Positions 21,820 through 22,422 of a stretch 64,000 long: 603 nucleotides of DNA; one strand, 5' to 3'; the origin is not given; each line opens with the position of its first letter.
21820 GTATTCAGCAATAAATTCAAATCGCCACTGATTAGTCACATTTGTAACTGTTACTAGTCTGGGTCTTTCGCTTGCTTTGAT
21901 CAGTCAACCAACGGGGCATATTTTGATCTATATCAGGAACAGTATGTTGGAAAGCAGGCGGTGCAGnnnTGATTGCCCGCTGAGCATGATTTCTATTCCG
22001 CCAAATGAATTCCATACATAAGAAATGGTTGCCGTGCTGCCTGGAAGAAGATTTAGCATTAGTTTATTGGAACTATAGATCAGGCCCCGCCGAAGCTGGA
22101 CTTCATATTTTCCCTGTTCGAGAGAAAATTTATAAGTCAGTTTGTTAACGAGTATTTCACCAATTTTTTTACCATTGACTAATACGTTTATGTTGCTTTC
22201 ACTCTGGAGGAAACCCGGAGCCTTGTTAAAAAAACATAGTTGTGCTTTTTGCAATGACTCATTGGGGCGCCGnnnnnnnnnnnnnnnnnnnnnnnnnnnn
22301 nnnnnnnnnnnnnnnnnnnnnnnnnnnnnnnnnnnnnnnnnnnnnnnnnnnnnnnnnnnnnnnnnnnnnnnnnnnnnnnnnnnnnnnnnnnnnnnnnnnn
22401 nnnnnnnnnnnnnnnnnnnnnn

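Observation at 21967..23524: Tandem paralogous TIR + PEGA-like proteins with no known TIR-system partner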

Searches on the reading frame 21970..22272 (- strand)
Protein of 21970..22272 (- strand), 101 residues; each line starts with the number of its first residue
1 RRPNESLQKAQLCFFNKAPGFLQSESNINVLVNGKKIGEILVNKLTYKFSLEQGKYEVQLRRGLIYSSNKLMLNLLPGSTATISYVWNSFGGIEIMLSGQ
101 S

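Call 43: search_protein_representatives(alignment_id=A3)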
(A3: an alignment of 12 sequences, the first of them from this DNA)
Query: 12 sequences, 107 profile positions. Proteins with E-value up to 0.001 (for the whole library): 391; up to 1e-10: 49; up to 1e-30: 4. The best 150 are listed.
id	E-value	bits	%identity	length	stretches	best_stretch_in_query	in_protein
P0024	2.2e-47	175.5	-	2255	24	27-105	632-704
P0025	1.2e-44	166.7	-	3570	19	31-72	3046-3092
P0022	2.0e-38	146.7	-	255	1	1-107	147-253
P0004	4.4e-33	129.5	-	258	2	1-105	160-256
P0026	1.3e-30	121.6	-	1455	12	27-102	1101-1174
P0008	3.6e-27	110.5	-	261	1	1-106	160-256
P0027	2.4e-26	107.9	-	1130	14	16-105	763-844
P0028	1.0e-25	105.8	-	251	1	2-106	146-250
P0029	4.8e-24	100.5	-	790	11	15-105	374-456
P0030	2.8e-22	94.8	-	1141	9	47-93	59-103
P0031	2.2e-21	91.9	-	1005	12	11-105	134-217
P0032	3.0e-19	85.1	-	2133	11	33-69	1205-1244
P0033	1.5e-18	82.8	-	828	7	21-93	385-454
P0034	4.3e-18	81.4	-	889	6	9-104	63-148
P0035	4.6e-18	81.2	-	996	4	21-105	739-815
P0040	2.0e-16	76.0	-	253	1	3-106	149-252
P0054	1.0e-12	64.0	-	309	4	31-104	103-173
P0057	1.5e-12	63.5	-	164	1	8-105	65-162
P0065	1.1e-11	60.7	-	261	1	10-104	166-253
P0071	1.2e-10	57.3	-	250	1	2-104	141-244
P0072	1.3e-10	57.3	-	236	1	12-104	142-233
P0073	1.9e-10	56.8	-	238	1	10-105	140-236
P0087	5.4e-09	52.1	-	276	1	3-104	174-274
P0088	5.7e-09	52.0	-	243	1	2-106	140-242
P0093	9.7e-09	51.3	-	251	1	3-105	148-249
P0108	5.0e-08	49.0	-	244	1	3-104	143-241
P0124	1.3e-07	47.7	-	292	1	3-106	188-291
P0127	1.3e-07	47.6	-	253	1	3-104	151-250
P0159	1.1e-06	44.7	-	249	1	11-94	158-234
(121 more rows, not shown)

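Call 44: search_protein_families(library=pfam, proteins=[P0028, P0040, P0065, P0071, P0072, P0073, P0087, P0088, P0093, P0108], max_evalue=0.01)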
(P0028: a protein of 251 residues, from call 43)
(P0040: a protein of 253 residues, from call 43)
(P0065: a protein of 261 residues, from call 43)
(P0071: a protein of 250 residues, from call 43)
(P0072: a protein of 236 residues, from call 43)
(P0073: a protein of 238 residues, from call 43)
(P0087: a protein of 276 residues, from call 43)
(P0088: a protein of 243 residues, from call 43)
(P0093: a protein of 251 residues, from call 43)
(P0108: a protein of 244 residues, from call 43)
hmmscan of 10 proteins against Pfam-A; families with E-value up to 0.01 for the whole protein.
P0028 (251 aa): 1 family
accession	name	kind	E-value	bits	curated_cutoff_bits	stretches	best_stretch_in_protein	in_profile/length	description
PF13676.11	TIR_2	-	0.0087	17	28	0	5-104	3-98/122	TIR domain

P0040 (253 aa): 1 family
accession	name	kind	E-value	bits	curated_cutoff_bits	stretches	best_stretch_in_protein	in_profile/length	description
PF13676.11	TIR_2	-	3.4e-05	24.7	28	1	4-138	2-122/122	TIR domain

P0065 (261 aa): 1 family
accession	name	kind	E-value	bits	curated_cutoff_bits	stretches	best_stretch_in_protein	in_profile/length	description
PF13676.11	TIR_2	-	2.4e-07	31.7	28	1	4-109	2-92/122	TIR domain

P0071 (250 aa): 1 family
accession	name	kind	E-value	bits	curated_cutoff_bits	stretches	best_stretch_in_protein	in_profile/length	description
PF13676.11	TIR_2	-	0.0052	17.7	28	1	43-130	43-121/122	TIR domain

P0072 (236 aa): 0 families

P0073 (238 aa): 0 families

P0087 (276 aa): 0 families

P0088 (243 aa): 1 family
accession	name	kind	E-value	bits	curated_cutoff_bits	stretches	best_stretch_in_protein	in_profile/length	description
PF13620.12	CarboxypepD_reg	-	0.0038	18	32.3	1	176-225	27-77/82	Carboxypeptidase regulatory-like domain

P0093 (251 aa): 0 families

P0108 (244 aa): 0 families

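Call 45: search_protein_families(library=pfam, proteins=[P0024, P0026, P0027, P0029, P0031, P0034, P0054, P0057], max_evalue=0.001)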
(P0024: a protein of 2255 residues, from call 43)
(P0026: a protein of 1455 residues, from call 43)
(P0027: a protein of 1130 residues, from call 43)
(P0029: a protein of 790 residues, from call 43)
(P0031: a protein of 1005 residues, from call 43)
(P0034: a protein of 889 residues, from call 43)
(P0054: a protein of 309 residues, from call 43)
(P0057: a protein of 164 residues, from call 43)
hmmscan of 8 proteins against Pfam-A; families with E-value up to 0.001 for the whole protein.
P0024 (2255 aa): 18 families
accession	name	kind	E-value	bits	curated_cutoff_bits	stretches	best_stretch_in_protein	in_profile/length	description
PF08308.17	PEGA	-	0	1447.9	20.8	28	558-625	2-69/71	PEGA domain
PF13620.12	CarboxypepD_reg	-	2.1e-99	326.4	32.3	1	1704-1744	41-82/82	Carboxypeptidase regulatory-like domain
PF13715.12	CarbopepD_reg_2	-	3.9e-52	174.7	32.2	0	1263-1325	11-78/88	CarboxypepD_reg-like domain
PF22820.2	TcaA_3rd_4th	-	6.4e-45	151.4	27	0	1259-1320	4-63/73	TcaA protein 3rd/4th domain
PF20608.4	Phage_tube_C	-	2e-25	89.4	24.1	0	506-541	44-78/82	Phage tail tube protein C-terminal domain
PF12985.13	DUF3869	-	1.1e-22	80.4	24.5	0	275-335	15-72/85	Domain of unknown function (DUF3869)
PF07603.17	Lcl_C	-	9e-19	68.3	34.9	1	2139-2251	2-117/117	Lcl C-terminal domain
PF16579.11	AdenylateSensor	-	1.8e-16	61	27.1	0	447-477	68-98/118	Adenylate sensor of SNF1-like protein kinase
PF02577.19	BFN_dom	-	4.5e-15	55.9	27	0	809-852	46-89/112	Bifunctional nuclease domain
PF13954.11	PapC_N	-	1.6e-14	54.5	27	0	97-133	25-62/146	PapC N-terminal domain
PF16561.11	AMPK1_CBM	-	4.3e-13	49.7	26.8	0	443-485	37-79/85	Glycogen recognition site of AMP-activated protein kinase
PF07550.17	Shr-like_HID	-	2.1e-11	44.6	22.3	0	1855-1934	14-74/82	Heme-binding protein Shr-like, Hb-interacting domain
PF14686.12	fn3_3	-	4.5e-07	30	24.4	0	1704-1738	38-74/75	Polysaccharide lyase family 4, domain II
PF03355.19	Pox_TAP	-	1.2e-06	28.8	25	0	532-636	17-114/260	Viral Trans-Activator Protein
PF13629.12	T2SS-T3SS_pil_N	-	2.3e-06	27.7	23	0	845-870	36-61/72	Pilus formation protein N terminal region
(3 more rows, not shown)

P0026 (1455 aa): 27 families (the best 25 are shown)
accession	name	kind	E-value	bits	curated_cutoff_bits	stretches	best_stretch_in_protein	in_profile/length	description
PF13620.12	CarboxypepD_reg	-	9.3e-181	587.2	32.3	12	1252-1325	2-82/82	Carboxypeptidase regulatory-like domain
PF13715.12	CarbopepD_reg_2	-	2.3e-120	393.4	32.2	12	1094-1167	1-77/88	CarboxypepD_reg-like domain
PF08308.17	PEGA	-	7.6e-40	135.1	20.8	1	1187-1247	11-69/71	PEGA domain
PF12985.13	DUF3869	-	2.9e-30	104.8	24.5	1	384-446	8-70/85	Domain of unknown function (DUF3869)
PF16371.11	MetallophosN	-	1.3e-29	102.7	35.6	1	782-820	2-38/77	N terminal of Calcineurin-like phosphoesterase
PF23194.1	NOMO_5th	-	5.7e-24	84.8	27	0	950-1002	23-76/89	NOMO fifth transthyretin-like domain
PF14686.12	fn3_3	-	6.8e-23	80.7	24.4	0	960-1003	28-74/75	Polysaccharide lyase family 4, domain II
PF06268.19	Fascin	-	2.9e-22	79.3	23.1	0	1048-1095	27-76/108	Fascin domain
PF08400.16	phage_tail_N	-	1.2e-19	71.1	26.6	0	714-760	30-77/134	Prophage tail fibre N-terminal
PF06030.18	WxLIP_PGBD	-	1.2e-15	58.1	27.3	0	708-782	38-112/121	WxL Interacting Protein, peptidoglycan binding domain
PF20608.4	Phage_tube_C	-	1.3e-13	51.5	24.1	0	1267-1312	33-78/82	Phage tail tube protein C-terminal domain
PF07705.17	CARDB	-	7.1e-12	45.9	22.7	1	78-165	21-101/101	CARDB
PF17957.7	Big_7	-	5e-11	43.5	24.1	0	1172-1219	21-70/70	Bacterial Ig domain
PF13205.12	Big_5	-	4.7e-10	40.6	23.6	1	174-278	1-105/105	Bacterial Ig-like domain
PF10029.15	DUF2271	-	1.2e-08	35.2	27.3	0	475-524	66-115/136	Predicted periplasmic protein (DUF2271)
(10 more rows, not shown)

P0027 (1130 aa): 17 families
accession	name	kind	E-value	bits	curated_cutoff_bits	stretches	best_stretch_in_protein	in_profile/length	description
PF08308.17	PEGA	-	1.1e-239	775.3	20.8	15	838-905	2-69/71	PEGA domain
PF13620.12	CarboxypepD_reg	-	1.2e-55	186.2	32.3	0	795-834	42-82/82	Carboxypeptidase regulatory-like domain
PF22820.2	TcaA_3rd_4th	-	1.2e-29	102.4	27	0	910-970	5-63/73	TcaA protein 3rd/4th domain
PF13715.12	CarbopepD_reg_2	-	4.9e-29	100.7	32.2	0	917-977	15-80/88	CarboxypepD_reg-like domain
PF12985.13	DUF3869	-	5e-13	49.5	24.5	0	633-682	19-69/85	Domain of unknown function (DUF3869)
PF16579.11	AdenylateSensor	-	1.2e-11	45.5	27.1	0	167-212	68-110/118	Adenylate sensor of SNF1-like protein kinase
PF13954.11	PapC_N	-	3.2e-09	37.3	27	0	97-134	25-63/146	PapC N-terminal domain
PF20608.4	Phage_tube_C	-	1.8e-08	35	24.1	0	508-542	46-79/82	Phage tail tube protein C-terminal domain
PF07550.17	Shr-like_HID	-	2.2e-07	31.7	22.3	0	100-118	60-80/82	Heme-binding protein Shr-like, Hb-interacting domain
PF02577.19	BFN_dom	-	3.4e-07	30.5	27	0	308-361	34-88/112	Bifunctional nuclease domain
PF11228.13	DUF3027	-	1.6e-06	28.7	25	0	448-482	11-45/193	Protein of unknown function (DUF3027)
PF22925.3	TS_C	-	6.9e-06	26.2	27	0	106-159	102-154/202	Trans-sialidase, C-terminal domain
PF03355.19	Pox_TAP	-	9.7e-06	25.8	25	0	532-578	17-64/260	Viral Trans-Activator Protein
PF22091.2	DUF6941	-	1.1e-05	26.2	27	0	731-816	51-119/125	Family of unknown function (DUF6941)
PF07495.19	Y_Y_Y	-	0.00026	21.3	26.6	0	93-117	30-55/65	Y_Y_Y domain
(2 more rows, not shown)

P0029 (790 aa): 23 families
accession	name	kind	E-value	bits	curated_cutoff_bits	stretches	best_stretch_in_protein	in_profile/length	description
PF08308.17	PEGA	-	6.4e-169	548.6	20.8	11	659-726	2-69/71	PEGA domain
PF13620.12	CarboxypepD_reg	-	4.6e-40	136.3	32.3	1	56-96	41-82/82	Carboxypeptidase regulatory-like domain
PF22820.2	TcaA_3rd_4th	-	6.7e-32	109.7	27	0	101-157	4-67/73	TcaA protein 3rd/4th domain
PF11008.14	DUF2846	-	1.3e-21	76.9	34.3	0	529-580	22-73/92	Protein of unknown function (DUF2846)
PF13715.12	CarbopepD_reg_2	-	4.5e-21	75.1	32.2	1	39-98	15-79/88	CarboxypepD_reg-like domain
PF13954.11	PapC_N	-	1.6e-17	64.2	27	0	60-96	26-63/146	PapC N-terminal domain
PF13385.13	Laminin_G_3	-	3.3e-13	50.5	27.6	0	387-417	89-119/151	Concanavalin A-like lectin/glucanases superfamily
PF12985.13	DUF3869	-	2.8e-12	47.1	24.5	0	249-289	23-64/85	Domain of unknown function (DUF3869)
PF23374.1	Fn3_arc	-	7.2e-10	39.2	28.9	0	177-214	34-74/78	Archaeal fibronectin-III type-like domain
PF11614.14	FixG_C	-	4.2e-09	37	25.6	0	693-747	46-105/119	IG-like fold at C-terminal of FixG, putative oxidoreductase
PF16561.11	AMPK1_CBM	-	3.1e-08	34.1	26.8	0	681-730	34-83/85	Glycogen recognition site of AMP-activated protein kinase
PF07550.17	Shr-like_HID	-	3.5e-08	34.3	22.3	0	60-76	57-74/82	Heme-binding protein Shr-like, Hb-interacting domain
PF22091.2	DUF6941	-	2e-07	31.9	27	0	481-503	102-124/125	Family of unknown function (DUF6941)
PF06832.18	BiPBP_C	-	3.3e-07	30.6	26.8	0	518-559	8-78/90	Penicillin-Binding Protein C-terminus Family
PF13629.12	T2SS-T3SS_pil_N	-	3.5e-07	30.3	23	0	389-409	38-58/72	Pilus formation protein N terminal region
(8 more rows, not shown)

P0031 (1005 aa): 16 families
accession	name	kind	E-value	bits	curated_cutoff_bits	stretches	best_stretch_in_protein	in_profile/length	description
PF08308.17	PEGA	-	2.8e-228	738.8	20.8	14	282-347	3-68/71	PEGA domain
PF13620.12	CarboxypepD_reg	-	3.7e-44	149.4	32.3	0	166-202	40-77/82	Carboxypeptidase regulatory-like domain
PF22820.2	TcaA_3rd_4th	-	3.7e-28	97.7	27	0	282-306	4-28/73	TcaA protein 3rd/4th domain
PF13715.12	CarbopepD_reg_2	-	5.3e-27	94.1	32.2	0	166-209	36-79/88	CarboxypepD_reg-like domain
PF12985.13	DUF3869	-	4.4e-16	59.3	24.5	0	921-968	24-72/85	Domain of unknown function (DUF3869)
PF20608.4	Phage_tube_C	-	1.3e-12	48.3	24.1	0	938-964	52-78/82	Phage tail tube protein C-terminal domain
PF02577.19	BFN_dom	-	5.8e-10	39.4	27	0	463-505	47-89/112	Bifunctional nuclease domain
PF11008.14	DUF2846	-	4.7e-09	36.6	34.3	0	292-340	24-74/92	Protein of unknown function (DUF2846)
PF16561.11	AMPK1_CBM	-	1.8e-08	34.9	26.8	0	790-840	31-81/85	Glycogen recognition site of AMP-activated protein kinase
PF13954.11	PapC_N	-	1.6e-07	31.8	27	0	590-625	25-61/146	PapC N-terminal domain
PF16640.11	Big_3_5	-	8.1e-07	30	35.5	0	124-191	8-78/88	Bacterial Ig-like domain (group 3)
PF16579.11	AdenylateSensor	-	4.1e-06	27.6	27.1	0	235-265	63-93/118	Adenylate sensor of SNF1-like protein kinase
PF14347.11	DUF4399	-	4.1e-06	27.5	28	0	791-833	49-89/91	Domain of unknown function (DUF4399)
PF07495.19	Y_Y_Y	-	7.5e-05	23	26.6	0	797-822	31-57/65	Y_Y_Y domain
PF22925.3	TS_C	-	0.00012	22.2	27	0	562-641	74-154/202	Trans-sialidase, C-terminal domain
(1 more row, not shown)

P0034 (889 aa): 9 families
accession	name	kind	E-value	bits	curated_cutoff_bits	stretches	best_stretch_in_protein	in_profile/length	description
PF08308.17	PEGA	-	7.5e-112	365.8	20.8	6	75-141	2-69/71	PEGA domain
PF00069.31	Pkinase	-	4.1e-46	158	31.7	1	513-762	1-252/263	Protein kinase domain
PF07714.23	PK_Tyr_Ser-Thr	-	2.4e-31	109.4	23.1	1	517-744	5-234/258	Protein tyrosine and serine/threonine kinase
PF13620.12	CarboxypepD_reg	-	3.5e-26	91.8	32.3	1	104-140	45-82/82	Carboxypeptidase regulatory-like domain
PF20608.4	Phage_tube_C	-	7.1e-10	39.5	24.1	0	301-327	46-72/82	Phage tail tube protein C-terminal domain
PF22820.2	TcaA_3rd_4th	-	3e-09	37.1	27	0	350-391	4-50/73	TcaA protein 3rd/4th domain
PF13715.12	CarbopepD_reg_2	-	1.6e-08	34.9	32.2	0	102-141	38-78/88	CarboxypepD_reg-like domain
PF14347.11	DUF4399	-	1.5e-05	25.7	28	0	161-182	47-68/91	Domain of unknown function (DUF4399)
PF14344.12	DUF4397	-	0.00044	21.2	30.6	0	239-289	37-93/119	Domain of unknown function (DUF4397)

P0054 (309 aa): 3 families
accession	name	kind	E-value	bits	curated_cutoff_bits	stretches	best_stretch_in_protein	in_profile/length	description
PF08308.17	PEGA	-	7.2e-38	128.8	20.8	4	96-163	2-69/71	PEGA domain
PF11008.14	DUF2846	-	1e-06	29.1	34.3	0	107-136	25-57/92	Protein of unknown function (DUF2846)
PF22820.2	TcaA_3rd_4th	-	6.7e-05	23.2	27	0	242-265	4-26/73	TcaA protein 3rd/4th domain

P0057 (164 aa): 0 families

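Call 47: find_encoding_contigs(protein=P0065, flank=8000, max_places=2)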
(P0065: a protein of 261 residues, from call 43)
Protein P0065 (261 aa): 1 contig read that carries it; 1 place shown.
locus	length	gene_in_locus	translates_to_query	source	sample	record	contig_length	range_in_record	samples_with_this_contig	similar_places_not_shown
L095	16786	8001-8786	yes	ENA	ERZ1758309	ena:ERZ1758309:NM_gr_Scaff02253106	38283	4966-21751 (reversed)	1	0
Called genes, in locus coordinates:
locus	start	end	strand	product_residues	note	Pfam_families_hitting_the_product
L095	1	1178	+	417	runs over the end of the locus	PF00724:Oxidored_FMN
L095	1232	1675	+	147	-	PF00190:Cupin_1 (weak), PF07883:Cupin_2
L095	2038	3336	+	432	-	PF27742:CTXL_M (weak)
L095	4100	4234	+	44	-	-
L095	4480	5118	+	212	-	PF03352:Adenine_glyco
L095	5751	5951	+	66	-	PF00854:PTR2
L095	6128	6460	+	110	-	-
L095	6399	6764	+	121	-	-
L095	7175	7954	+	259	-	-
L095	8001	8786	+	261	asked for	PF13676:TIR_2 (weak)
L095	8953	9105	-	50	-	-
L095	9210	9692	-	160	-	PF00903:Glyoxalase, PF13669:Glyoxalase_4 (weak), PF22677:Ble-like_N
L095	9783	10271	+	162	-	PF00710:Asparaginase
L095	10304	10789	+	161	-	PF13548:DUF4126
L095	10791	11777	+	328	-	PF02746:MR_MLE_N, PF13378:MR_MLE_C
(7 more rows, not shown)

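Call 48: find_encoding_contigs(protein=P0159, flank=8000, max_places=2)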
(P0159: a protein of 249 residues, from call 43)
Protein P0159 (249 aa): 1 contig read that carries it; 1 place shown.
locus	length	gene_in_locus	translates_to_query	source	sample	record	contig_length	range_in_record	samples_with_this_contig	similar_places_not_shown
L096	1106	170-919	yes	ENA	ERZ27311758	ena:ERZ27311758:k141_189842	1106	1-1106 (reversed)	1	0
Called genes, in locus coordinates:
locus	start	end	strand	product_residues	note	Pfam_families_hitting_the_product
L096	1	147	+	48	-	?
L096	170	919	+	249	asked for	PF13676:TIR_2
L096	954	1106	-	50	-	?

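Call 50: find_encoding_contigs(protein=P0127, flank=8000, max_places=3)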
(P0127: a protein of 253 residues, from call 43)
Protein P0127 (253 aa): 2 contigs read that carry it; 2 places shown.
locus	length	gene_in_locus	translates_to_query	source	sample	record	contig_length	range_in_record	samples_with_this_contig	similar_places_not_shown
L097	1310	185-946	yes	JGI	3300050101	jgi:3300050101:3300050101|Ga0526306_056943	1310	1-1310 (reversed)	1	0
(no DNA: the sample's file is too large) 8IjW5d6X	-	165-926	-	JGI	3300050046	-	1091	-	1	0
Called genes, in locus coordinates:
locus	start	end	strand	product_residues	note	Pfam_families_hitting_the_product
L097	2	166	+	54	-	?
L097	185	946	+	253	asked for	-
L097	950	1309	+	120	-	?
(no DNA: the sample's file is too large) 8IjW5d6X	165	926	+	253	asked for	-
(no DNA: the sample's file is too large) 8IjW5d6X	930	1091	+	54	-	?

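Call 51: find_encoding_contigs(protein=P0072, flank=8000, max_places=3)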
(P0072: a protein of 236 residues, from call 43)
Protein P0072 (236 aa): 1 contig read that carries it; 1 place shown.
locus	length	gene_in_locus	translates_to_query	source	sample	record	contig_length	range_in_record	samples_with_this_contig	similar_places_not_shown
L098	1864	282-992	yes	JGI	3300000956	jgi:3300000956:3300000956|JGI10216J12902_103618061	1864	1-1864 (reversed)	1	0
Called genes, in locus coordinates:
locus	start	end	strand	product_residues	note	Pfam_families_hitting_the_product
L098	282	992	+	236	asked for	-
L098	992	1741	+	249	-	PF13676:TIR_2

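Call 63: list_cluster_members(proteins=[P0065, P0159, P0040, P0127, P0087, P0088, P0093, P0124, P0008, P0006])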
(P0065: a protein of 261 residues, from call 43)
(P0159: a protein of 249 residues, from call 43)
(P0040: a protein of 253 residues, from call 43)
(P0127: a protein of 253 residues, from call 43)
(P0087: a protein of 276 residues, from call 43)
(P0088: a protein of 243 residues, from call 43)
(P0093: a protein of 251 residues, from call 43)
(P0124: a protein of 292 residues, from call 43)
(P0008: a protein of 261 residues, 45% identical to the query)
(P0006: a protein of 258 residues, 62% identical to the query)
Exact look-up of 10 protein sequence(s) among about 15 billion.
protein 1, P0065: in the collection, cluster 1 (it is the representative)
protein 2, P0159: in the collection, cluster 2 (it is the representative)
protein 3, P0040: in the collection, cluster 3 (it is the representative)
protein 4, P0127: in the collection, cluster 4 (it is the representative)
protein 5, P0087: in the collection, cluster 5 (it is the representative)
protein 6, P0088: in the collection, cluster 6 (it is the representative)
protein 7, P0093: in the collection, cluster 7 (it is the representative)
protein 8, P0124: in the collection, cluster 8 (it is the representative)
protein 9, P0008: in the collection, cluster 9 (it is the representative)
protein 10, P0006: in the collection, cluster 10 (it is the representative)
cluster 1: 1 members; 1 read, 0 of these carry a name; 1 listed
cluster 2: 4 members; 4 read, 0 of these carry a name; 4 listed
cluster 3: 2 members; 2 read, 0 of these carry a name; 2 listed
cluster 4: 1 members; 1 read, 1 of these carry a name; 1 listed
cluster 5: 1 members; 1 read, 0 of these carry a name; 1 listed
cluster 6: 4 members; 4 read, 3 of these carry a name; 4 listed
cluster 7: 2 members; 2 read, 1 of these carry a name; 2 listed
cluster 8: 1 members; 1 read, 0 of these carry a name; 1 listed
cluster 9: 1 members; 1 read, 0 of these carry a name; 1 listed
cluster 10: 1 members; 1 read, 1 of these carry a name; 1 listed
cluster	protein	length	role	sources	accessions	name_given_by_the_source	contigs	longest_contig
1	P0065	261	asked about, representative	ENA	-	-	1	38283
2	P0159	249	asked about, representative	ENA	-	-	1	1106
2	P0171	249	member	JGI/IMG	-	-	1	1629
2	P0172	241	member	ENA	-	-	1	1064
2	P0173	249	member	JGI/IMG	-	-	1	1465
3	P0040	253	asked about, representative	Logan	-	-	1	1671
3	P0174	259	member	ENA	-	-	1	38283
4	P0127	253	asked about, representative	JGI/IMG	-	hypothetical protein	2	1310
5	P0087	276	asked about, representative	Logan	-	-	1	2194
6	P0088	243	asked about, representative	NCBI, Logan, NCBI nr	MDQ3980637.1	MAG: hypothetical protein M3314_13960 [Actinomycetota bacterium] | hypothetical protein [Actinomycetota bacterium]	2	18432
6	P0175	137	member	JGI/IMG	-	hypothetical protein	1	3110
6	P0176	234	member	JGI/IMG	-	hypothetical protein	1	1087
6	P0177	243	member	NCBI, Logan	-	-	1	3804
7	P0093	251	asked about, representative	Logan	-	-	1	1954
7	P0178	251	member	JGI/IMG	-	hypothetical protein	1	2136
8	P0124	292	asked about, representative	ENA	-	-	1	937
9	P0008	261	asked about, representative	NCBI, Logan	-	-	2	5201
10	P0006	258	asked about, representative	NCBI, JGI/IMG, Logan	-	hypothetical protein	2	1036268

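Call 64: find_encoding_contigs(protein=P0088, flank=10000, max_places=2)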
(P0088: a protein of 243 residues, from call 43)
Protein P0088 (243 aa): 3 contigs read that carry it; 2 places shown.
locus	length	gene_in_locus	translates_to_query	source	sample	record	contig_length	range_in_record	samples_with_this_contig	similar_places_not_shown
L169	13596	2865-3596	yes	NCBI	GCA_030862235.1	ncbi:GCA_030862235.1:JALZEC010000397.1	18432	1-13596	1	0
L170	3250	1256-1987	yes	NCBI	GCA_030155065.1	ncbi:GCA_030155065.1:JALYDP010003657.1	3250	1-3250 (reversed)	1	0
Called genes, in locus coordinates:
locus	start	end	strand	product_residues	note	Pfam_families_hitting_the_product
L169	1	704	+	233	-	PF00107:ADH_zinc_N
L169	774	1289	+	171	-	PF00581:Rhodanese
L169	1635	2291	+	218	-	-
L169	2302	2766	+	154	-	PF13646:HEAT_2 (faint)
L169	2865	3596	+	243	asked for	-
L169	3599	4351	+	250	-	PF13676:TIR_2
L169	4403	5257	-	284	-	-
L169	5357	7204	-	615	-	-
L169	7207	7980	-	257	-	PF13411:MerR_1, PF28507:Rv1828_C (faint), PF09278:MerR-DNA-bind (faint)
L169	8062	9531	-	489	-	PF01593:Amino_oxidase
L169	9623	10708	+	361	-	PF07885:Ion_trans_2, PF02254:TrkA_N, PF02080:TrkA_C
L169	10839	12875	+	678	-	PF00005:ABC_tran, PF02463:SMC_N (faint), PF13401:AAA_22 (faint), PF13304:AAA_21 (weak), PF08352:oligo_HPY, PF00005:ABC_tran, PF08352:oligo_HPY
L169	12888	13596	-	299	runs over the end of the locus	PF12911:OppC_N, PF00528:BPD_transp_1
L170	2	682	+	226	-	?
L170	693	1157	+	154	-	PF13646:HEAT_2 (faint)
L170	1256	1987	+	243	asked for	-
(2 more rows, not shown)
